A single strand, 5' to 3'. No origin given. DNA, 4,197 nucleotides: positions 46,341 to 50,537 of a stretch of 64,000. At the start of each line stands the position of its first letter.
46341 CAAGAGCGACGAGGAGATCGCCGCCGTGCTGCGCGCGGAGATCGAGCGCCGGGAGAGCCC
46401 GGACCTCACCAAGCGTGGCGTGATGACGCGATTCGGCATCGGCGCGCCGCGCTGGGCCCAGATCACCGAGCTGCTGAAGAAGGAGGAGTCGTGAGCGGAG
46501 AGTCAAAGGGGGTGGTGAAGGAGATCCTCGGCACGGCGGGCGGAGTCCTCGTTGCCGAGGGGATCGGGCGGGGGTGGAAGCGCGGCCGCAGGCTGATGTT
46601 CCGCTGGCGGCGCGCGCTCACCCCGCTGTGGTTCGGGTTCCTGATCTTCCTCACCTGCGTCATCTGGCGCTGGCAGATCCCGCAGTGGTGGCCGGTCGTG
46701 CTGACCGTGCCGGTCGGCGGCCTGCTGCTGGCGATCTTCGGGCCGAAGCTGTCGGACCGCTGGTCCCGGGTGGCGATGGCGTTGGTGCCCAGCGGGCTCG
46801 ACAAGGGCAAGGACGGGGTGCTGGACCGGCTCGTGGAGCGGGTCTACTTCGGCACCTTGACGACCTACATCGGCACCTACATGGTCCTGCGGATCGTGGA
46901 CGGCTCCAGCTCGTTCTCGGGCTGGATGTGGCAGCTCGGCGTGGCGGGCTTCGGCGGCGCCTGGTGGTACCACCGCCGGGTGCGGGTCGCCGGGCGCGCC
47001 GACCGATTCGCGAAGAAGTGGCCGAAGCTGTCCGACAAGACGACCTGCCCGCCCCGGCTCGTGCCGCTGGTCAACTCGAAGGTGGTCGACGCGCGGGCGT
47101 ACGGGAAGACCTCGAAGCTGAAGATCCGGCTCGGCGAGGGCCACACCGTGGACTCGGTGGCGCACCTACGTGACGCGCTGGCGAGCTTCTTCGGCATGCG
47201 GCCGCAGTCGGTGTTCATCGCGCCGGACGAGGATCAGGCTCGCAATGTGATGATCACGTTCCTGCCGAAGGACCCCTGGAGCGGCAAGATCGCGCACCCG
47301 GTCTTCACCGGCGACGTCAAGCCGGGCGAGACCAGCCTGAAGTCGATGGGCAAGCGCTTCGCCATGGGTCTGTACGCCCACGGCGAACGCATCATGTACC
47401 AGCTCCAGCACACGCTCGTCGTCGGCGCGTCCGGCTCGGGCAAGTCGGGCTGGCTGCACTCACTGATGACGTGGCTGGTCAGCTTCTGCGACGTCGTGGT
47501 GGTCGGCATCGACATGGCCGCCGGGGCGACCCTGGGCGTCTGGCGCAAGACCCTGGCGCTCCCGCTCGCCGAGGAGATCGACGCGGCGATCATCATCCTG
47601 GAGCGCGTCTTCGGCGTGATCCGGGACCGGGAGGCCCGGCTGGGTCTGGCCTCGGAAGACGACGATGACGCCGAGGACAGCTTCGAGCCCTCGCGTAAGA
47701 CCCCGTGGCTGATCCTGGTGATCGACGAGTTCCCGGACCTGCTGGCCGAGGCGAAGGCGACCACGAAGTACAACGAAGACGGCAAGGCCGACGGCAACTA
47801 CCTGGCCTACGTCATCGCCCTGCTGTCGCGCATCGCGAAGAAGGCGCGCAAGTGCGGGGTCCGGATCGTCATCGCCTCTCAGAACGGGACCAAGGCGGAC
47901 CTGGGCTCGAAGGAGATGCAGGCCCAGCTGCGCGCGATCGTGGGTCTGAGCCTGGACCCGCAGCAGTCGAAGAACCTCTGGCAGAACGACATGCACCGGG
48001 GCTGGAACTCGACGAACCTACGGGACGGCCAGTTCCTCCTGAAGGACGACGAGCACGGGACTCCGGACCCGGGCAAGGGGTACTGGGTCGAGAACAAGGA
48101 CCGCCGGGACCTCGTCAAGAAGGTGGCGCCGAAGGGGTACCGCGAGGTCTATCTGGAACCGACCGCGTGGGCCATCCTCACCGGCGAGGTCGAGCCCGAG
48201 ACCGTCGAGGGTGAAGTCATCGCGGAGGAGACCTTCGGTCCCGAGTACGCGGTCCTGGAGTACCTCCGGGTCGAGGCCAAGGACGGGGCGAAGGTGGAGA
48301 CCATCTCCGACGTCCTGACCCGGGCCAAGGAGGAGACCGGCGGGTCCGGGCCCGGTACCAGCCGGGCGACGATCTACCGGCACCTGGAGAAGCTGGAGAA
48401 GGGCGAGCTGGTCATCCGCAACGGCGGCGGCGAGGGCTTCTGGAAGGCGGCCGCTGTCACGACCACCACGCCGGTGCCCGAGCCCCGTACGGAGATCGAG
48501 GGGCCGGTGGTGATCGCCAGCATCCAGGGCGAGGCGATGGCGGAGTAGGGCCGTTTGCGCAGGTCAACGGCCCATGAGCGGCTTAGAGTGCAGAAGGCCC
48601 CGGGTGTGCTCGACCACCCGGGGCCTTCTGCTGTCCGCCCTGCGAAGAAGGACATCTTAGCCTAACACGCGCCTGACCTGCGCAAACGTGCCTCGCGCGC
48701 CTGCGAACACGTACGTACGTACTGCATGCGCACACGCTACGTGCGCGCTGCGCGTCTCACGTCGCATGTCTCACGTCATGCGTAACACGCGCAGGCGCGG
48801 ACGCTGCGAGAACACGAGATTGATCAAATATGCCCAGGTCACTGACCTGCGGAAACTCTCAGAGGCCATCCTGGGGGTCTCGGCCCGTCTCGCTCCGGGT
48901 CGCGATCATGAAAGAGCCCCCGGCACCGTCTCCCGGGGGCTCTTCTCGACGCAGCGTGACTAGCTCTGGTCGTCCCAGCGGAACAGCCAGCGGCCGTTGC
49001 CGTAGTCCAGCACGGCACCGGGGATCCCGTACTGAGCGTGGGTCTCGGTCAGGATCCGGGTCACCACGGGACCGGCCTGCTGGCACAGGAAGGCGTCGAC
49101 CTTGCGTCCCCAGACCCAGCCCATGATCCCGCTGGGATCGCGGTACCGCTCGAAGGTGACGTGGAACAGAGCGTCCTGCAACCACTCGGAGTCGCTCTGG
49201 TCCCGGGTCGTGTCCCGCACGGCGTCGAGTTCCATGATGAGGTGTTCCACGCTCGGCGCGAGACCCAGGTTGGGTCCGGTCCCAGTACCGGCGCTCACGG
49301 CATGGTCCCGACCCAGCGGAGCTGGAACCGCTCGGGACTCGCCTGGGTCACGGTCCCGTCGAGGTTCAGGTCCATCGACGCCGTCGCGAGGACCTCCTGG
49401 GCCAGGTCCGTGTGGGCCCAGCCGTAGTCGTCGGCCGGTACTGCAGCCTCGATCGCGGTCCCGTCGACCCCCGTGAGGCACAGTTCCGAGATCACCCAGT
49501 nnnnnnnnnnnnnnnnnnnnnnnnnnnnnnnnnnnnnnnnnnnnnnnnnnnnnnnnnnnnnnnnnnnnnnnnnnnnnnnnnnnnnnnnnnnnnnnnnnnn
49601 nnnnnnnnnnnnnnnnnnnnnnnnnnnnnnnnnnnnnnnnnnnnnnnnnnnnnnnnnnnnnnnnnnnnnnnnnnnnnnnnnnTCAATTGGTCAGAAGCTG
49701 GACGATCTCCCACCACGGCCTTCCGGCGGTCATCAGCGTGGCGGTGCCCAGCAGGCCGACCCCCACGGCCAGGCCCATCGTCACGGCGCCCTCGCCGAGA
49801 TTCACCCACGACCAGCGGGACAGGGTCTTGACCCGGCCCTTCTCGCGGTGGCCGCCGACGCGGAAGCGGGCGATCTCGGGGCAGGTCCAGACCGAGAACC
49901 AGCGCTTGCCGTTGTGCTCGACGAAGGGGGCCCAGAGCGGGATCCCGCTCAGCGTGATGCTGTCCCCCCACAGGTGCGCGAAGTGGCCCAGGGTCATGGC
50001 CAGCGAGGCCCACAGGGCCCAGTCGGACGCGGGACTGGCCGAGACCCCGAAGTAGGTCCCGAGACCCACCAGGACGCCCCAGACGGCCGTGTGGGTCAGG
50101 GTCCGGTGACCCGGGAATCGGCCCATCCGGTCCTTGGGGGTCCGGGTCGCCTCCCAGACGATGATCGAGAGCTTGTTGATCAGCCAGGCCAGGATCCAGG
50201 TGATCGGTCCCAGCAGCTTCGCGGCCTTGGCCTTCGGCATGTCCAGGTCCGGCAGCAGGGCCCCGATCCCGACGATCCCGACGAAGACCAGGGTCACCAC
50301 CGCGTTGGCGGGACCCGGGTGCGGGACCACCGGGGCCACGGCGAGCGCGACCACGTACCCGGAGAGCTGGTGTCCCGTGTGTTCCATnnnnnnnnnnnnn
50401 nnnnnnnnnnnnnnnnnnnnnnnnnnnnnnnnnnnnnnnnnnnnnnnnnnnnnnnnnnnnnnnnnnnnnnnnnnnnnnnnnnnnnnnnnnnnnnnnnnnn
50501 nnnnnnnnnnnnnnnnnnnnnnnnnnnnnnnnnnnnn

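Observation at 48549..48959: Iteron-rich, lower-GC 0.4-kb gap beside the translocase gene: candidate clt / origin-like cis site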

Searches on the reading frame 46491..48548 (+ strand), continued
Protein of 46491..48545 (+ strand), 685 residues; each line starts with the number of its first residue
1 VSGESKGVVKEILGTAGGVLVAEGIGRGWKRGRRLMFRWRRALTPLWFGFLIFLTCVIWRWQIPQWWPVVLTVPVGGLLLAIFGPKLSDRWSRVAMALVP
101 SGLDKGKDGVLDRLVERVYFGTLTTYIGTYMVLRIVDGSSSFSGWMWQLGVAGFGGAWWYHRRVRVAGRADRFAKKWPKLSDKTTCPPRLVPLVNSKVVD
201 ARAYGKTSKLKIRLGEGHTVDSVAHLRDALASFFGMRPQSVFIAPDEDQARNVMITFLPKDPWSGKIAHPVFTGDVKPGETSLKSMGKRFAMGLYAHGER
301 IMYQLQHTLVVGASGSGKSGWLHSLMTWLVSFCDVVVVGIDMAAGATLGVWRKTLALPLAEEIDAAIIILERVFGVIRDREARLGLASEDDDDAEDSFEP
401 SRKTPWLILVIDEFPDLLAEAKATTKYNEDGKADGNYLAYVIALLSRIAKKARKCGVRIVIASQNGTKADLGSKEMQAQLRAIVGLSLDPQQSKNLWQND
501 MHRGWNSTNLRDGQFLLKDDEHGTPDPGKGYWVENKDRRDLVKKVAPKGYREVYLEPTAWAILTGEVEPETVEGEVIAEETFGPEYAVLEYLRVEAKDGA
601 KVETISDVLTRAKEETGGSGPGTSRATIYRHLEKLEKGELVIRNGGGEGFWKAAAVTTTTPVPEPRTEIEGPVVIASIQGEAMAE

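Call 84: fold_search(model_id=the predicted structure, library=pdb)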
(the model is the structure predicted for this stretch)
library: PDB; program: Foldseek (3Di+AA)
matches with E <= 10: 752; with E <= 0.001: 99
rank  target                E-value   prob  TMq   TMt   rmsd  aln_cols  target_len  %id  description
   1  6t8o_A                1.8e-18  1.00  0.41  0.67   5.3       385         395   18  Stalled FtsK motor domain bound to dsDNA end (released 2019-11-20)
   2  6t8o_D                4.5e-18  1.00  0.40  0.67   6.0       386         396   19  Stalled FtsK motor domain bound to dsDNA end (released 2019-11-20)
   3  2iut_A                5.6e-18  1.00  0.40  0.64   7.3       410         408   18  P. aeruginosa FtsK motor domain, dimeric (released 2006-08-29)
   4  6t8b_C                3.0e-17  1.00  0.41  0.65   6.0       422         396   17  FtsK motor domain with dsDNA, translocating state (released 2019-11-20)
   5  6t8o_F                3.1e-17  1.00  0.41  0.67   5.4       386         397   18  Stalled FtsK motor domain bound to dsDNA end (released 2019-11-20)
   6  6t8o_C                3.1e-17  1.00  0.41  0.66   5.7       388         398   18  Stalled FtsK motor domain bound to dsDNA end (released 2019-11-20)
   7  6t8b_A                3.5e-17  1.00  0.43  0.69   5.5       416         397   17  FtsK motor domain with dsDNA, translocating state (released 2019-11-20)
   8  6t8g_F                6.3e-17  1.00  0.43  0.70   6.0       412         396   16  Stalled FtsK motor domain bound to dsDNA (released 2019-11-20)
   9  2ius_A                1.6e-16  1.00  0.40  0.67   5.9       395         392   16  E. coli FtsK motor domain (released 2006-08-29)
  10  2ius_D                1.7e-16  1.00  0.41  0.68   5.6       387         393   16  E. coli FtsK motor domain (released 2006-08-29)
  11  6t8g_A                1.8e-16  1.00  0.43  0.69   5.7       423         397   16  Stalled FtsK motor domain bound to dsDNA (released 2019-11-20)
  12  6t8b_D                1.8e-16  1.00  0.42  0.69   5.9       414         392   18  FtsK motor domain with dsDNA, translocating state (released 2019-11-20)
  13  6t8b_B                2.8e-16  1.00  0.38  0.62   5.8       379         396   19  FtsK motor domain with dsDNA, translocating state (released 2019-11-20)
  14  2ius_E                3.7e-16  1.00  0.41  0.69   6.1       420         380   16  E. coli FtsK motor domain (released 2006-08-29)
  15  2ius_F                4.4e-16  1.00  0.39  0.66   5.8       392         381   16  E. coli FtsK motor domain (released 2006-08-29)
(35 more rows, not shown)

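Call 105: find_encoding_contigs(protein=P0012, flank=3000, max_places=1)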
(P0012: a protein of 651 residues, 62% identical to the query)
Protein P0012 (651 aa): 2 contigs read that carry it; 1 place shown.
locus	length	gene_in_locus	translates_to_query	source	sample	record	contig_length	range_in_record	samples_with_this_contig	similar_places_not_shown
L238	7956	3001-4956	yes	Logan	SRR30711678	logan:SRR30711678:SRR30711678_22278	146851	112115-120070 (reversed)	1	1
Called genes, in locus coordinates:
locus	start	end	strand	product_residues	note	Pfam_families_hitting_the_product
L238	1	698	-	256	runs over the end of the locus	PF23771:DUF7168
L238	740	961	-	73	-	-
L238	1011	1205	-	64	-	-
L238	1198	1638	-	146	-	-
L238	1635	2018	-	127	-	-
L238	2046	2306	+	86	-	-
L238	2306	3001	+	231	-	PF10935:DUF2637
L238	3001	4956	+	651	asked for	PF01580:FtsK_SpoIIIE, PF01978:TrmB (weak), PF08279:HTH_11 (weak), PF25213:HVO_A0261_N (weak)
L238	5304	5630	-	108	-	-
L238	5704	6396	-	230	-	PF04307:YdjM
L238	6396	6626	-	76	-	-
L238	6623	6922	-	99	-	-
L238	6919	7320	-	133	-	PF11750:DUF3307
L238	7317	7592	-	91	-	-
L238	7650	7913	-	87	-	-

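Call 106: find_encoding_contigs(protein=P0008, flank=3000, max_places=1)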
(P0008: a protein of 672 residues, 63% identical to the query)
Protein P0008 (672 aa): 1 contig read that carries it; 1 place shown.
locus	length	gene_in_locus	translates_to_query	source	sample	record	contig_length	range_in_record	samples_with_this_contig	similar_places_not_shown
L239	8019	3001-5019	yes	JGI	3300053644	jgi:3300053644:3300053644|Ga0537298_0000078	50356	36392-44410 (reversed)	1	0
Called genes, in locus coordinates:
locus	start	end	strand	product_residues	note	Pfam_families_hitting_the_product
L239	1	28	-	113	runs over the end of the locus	-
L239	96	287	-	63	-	-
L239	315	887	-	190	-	PF21897:DUF6919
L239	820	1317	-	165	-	-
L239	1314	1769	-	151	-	-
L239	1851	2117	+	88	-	-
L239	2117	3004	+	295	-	-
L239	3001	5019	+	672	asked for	PF01580:FtsK_SpoIIIE (weak)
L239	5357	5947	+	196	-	PF13392:HNH_3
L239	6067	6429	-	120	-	-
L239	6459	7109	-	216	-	PF04307:YdjM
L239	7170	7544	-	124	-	-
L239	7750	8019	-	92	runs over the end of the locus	-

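Call 107: find_encoding_contigs(protein=P0027, flank=3000, max_places=1)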
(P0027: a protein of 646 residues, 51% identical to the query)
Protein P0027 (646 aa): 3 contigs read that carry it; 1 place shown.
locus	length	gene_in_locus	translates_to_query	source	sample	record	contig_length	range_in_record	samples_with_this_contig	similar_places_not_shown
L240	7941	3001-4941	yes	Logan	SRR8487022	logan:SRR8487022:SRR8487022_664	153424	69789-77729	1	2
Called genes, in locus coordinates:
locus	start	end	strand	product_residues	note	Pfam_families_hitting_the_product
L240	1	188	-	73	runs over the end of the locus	-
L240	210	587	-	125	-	-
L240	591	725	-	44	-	-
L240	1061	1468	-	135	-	-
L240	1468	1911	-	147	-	-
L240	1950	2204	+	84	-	-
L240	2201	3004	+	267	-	PF10935:DUF2637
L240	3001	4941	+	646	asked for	PF01580:FtsK_SpoIIIE, PF13401:AAA_22 (faint)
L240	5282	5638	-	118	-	-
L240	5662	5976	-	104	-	-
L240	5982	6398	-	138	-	-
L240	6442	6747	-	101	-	-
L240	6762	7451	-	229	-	PF04307:YdjM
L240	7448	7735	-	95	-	-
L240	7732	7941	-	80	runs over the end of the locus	-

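Call 109: find_encoding_contigs(protein=P0025, flank=3000, max_places=1)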
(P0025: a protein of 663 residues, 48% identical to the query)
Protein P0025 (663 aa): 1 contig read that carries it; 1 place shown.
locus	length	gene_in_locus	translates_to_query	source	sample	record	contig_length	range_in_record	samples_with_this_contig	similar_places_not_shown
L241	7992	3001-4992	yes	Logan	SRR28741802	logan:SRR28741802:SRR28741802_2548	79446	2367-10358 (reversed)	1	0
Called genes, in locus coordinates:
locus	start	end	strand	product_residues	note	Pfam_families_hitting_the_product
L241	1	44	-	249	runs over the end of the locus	-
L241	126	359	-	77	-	-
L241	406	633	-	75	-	-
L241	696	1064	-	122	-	-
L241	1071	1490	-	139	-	-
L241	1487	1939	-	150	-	-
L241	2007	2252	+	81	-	-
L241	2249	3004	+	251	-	PF10935:DUF2637 (weak)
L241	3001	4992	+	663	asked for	PF01580:FtsK_SpoIIIE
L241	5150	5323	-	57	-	-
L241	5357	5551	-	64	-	-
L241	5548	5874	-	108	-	-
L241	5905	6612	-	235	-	PF04307:YdjM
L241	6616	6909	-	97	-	-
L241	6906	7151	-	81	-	-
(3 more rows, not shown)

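Call 111: search_protein_families(library=padloc, proteins=[window:46512-48548:+], max_evalue=0.01)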
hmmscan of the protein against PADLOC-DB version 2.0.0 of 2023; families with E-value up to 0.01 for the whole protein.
window:46512-48548:+ (678 aa): 6 families
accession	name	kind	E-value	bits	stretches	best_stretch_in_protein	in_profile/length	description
PDLC04140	mad8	-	1.2e-07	29.5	1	396-473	189-245/314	mads_8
PDLC04700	PDC-M54A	-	0.00033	15.7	1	299-350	318-370/1657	-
PDLC01055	HerA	-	0.0013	15.7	0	299-335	158-195/532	Type III coevolved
PDLC04105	HerA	-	0.0027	14.3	0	299-334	167-202/576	-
PDLC01857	CARF3--CARF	-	0.004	14.8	1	586-650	125-189/201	-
PDLC04106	HerA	-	0.0062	13.1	0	411-458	516-561/667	-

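Call 112: search_protein_families(library=ncbifam, proteins=[window:46512-48548:+], max_evalue=0.01)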
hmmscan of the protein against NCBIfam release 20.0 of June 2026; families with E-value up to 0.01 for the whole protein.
window:46512-48548:+ (678 aa): 3 families
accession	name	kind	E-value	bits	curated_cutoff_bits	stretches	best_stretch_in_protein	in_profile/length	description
NF041214.1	plasmid_TraB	equivalog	1.8e-14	53.2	800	1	57-478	11-406/639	plasmid transfer protein TraB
TIGR03924.1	T7SS_EccC_a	equivalog_domain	0.00022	20.1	509.15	1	300-414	452-579/673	type VII secretion protein EccCa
NF041017.1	DNA_import_CedB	equivalog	0.0061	15.2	700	0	298-336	275-313/590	DNA import protein CedB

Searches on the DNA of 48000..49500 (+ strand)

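Call 6: search_rna_families(source=window, start=48000, end=49500, threshold=evalue, max_evalue=1)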
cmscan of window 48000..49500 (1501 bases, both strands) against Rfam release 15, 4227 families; matches with E-value up to 1: 2.
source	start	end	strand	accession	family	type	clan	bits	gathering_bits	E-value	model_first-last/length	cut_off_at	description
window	48591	48655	-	RF02790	sodF_sRNA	Gene; sRNA;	-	27.8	46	0.068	1-90/90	no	sodF sRNA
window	48854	48947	+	RF02344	ar14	Gene; sRNA;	-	22.4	58.8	0.12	1-123/123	no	Alphaproteobacterial ar14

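Call 11: search_dna_similar(query=window:48549-48959:+, collection=plasmids, mode=distant, max_rows=20, max_evalue=0.01)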
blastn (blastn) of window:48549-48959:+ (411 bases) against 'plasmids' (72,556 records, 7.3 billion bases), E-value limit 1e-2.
No match.

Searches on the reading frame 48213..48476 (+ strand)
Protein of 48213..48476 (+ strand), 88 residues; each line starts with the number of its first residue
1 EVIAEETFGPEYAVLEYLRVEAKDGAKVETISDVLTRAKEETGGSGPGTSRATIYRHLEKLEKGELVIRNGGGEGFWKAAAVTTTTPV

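Call 121: predict_structure(alignment_id=A9)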
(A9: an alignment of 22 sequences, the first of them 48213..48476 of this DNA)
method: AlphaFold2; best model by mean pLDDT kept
length: 88 residues; sequences in the alignment: 22
mean_pLDDT: 76.0   pTM: 0.66
mean pLDDT of the five models: 76.0, 74.3, 73.7, 73.5, 72.7
residues with pLDDT >= 90: 4; 70-90: 59; 50-70: 13; < 50: 12
segments of 3 or more residues with pLDDT < 50: 1-7, 84-88
pLDDT, mean of each block of 10 residues (from residue 1): 50 87 88 85 68 87 86 75 51
secondary structure, 60 per line:
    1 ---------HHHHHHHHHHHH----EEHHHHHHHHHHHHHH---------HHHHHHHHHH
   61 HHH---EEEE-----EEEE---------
elements in order: H10-21 H28-41 H51-63 E67-70 E76-79

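Call 124: fold_search(model_id=the predicted structure, library=pdb)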
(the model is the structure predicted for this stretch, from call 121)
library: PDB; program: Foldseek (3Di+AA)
matches with E <= 10: 1181; with E <= 0.001: 0
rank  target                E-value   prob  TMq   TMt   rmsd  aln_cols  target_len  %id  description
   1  4zzd                  1.2e-02  1.00  0.54  0.49   3.5        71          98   20  CRYSTAL STRUCTURE OF MULTIDRUG RESISTANCE REGULATOR LMRR BOUND TO RIBOFLAVIN (released 2015-08-26)
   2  1mzb                  1.3e-02  1.00  0.58  0.41   2.8        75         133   25  Ferric uptake regulator (released 2003-10-07)
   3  4rb3_D                1.7e-02  1.00  0.55  0.38   3.2        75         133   24  Crystal structure of Magnetospirillum gryphiswaldense MSR-1 Fur-Mn2+-feoAB1 operator (released 2015-07-15)
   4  8j6w                  1.9e-02  1.00  0.57  0.36   2.9        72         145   21  Full length crystal structure of Escherichia coli Fur (released 2024-05-01)
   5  2fe3_B                1.9e-02  1.00  0.55  0.36   4.0        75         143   21  The crystal structure of bacillus subtilis PerR-Zn reveals a novel Zn(Cys)4 Structural redox switch (released 2006-12-19)
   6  4kmf_A                2.1e-02  1.00  0.56  0.78   2.6        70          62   20  Crystal structure of Zalpha domain from Carassius auratus PKZ in complex with Z-DNA (released 2013-07-03)
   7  4wcg_A                2.1e-02  1.00  0.56  0.78   1.6        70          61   24  The binding mode of Cyprinid Herpesvirus3 ORF112-Zalpha to Z-DNA (released 2015-11-18)
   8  6h1c_B                2.1e-02  1.00  0.59  0.41   3.5        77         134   25  Structure of Ferric uptake regulator from Pseudomonas aeruginosa with manganese. (released 2019-07-31)
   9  9a4a_B                2.2e-02  1.00  0.61  0.39   3.0        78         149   22  Model of YLAN-FUR by crosslinking MS and deep learning (released 2024-09-18)
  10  4ets_B                2.7e-02  1.00  0.60  0.38   2.9        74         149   20  Crystal structure of Campylobacter jejuni ferric uptake regulator (released 2012-06-20)
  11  1qbj_B                2.9e-02  1.00  0.61  0.83   1.5        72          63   22  CRYSTAL STRUCTURE OF THE ZALPHA Z-DNA COMPLEX (released 1999-07-02)
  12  2mh2_MODEL_1_A        3.0e-02  1.00  0.60  0.80   2.2        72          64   17  Structural insights into the DNA recognition and protein interaction domains reveal fundamental homologous DNA (released 2014-04-16)
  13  9h9x_B                3.0e-02  1.00  0.59  0.52   2.7        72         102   19  Crystal structure of metal-free LmrR_V15Bpy in a closed state (released 2025-03-05)
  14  1qbj_C                3.2e-02  1.00  0.60  0.77   2.1        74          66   24  CRYSTAL STRUCTURE OF THE ZALPHA Z-DNA COMPLEX (released 1999-07-02)
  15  2fu4_A                3.2e-02  1.00  0.56  0.60   3.1        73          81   19  Crystal Structure of the DNA binding domain of E.coli FUR (Ferric Uptake Regulator) (released 2006-05-16)
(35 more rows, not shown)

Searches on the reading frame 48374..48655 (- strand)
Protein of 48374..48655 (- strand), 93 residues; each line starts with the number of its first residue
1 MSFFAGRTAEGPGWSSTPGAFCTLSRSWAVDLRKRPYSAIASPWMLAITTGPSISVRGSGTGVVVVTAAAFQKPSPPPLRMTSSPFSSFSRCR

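Call 9: search_protein_families(library=pfam, proteins=[window:48374-48655:-], max_evalue=0.01)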
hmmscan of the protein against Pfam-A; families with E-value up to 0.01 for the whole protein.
window:48374-48655:- (93 aa): 0 families

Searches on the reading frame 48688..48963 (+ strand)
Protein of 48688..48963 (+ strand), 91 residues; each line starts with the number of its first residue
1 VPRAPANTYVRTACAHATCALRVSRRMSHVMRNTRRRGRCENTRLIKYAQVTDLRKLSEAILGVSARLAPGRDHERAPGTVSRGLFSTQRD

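Call 9: search_protein_families(library=pfam, proteins=[window:48688-48963:+], max_evalue=0.01)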
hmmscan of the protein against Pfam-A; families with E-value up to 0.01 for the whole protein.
window:48688-48963:+ (91 aa): 1 family
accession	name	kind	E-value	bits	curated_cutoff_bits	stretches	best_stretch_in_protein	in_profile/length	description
PF15315.11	FRG2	-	0.0012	19.4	27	1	15-67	82-134/183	Facioscapulohumeral muscular dystrophy candidate 2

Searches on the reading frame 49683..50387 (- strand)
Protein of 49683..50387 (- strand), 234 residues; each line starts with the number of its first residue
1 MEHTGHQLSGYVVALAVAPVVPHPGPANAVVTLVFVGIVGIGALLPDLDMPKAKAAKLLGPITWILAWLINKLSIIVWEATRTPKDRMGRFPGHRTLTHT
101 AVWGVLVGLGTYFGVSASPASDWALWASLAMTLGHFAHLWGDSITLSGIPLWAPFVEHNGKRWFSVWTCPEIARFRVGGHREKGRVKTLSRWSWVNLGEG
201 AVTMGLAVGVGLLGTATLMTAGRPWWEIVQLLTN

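Call 33: search_protein_families(library=phrogs, proteins=[window:49683-50387:-], max_evalue=0.001)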
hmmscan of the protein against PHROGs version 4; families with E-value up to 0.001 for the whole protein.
window:49683-50387:- (234 aa): 1 family
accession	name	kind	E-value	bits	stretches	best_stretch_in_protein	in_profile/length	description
phrog_20744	-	other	3.2e-22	80.7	2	15-105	5-90/224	hydrolase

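Call 103: find_related_loci(query=A8, collection=viral_contigs, flank=6000)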
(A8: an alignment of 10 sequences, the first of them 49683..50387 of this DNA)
Query A8 (234 aa) in viral_contigs; peptide patterns used: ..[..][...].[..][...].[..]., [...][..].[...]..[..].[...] (x = any residue, [..] = any of these).
81 stretches matched a pattern; 36 encode a relative of the query (tblastn E <= 1e-3); 36 distinct loci.
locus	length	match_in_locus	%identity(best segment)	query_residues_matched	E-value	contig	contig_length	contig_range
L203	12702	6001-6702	95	1-234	9e-146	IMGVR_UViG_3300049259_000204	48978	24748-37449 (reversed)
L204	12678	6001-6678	69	1-226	9e-89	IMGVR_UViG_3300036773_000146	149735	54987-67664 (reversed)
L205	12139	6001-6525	44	1-179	2e-36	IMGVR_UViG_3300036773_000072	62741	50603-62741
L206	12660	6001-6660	40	5-234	5e-35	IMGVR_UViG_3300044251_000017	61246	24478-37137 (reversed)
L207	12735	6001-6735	40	1-232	2e-34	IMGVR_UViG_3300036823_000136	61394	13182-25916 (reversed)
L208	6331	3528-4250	41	5-232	7e-34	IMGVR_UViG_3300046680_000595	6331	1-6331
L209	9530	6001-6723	41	5-232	7e-34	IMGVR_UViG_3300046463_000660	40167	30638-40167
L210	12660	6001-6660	39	1-229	8e-32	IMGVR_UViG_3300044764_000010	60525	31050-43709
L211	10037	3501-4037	38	5-179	5e-30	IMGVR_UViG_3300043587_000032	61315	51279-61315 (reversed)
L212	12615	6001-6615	37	5-210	4e-27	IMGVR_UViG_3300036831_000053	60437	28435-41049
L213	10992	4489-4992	36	1-163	5e-27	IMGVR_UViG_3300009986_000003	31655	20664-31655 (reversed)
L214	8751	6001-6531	35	35-232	1e-26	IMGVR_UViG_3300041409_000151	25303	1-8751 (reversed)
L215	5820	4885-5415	38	1-179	4e-26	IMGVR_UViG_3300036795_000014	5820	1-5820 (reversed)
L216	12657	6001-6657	35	1-232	3e-25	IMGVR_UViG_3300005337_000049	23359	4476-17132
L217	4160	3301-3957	35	1-232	8e-25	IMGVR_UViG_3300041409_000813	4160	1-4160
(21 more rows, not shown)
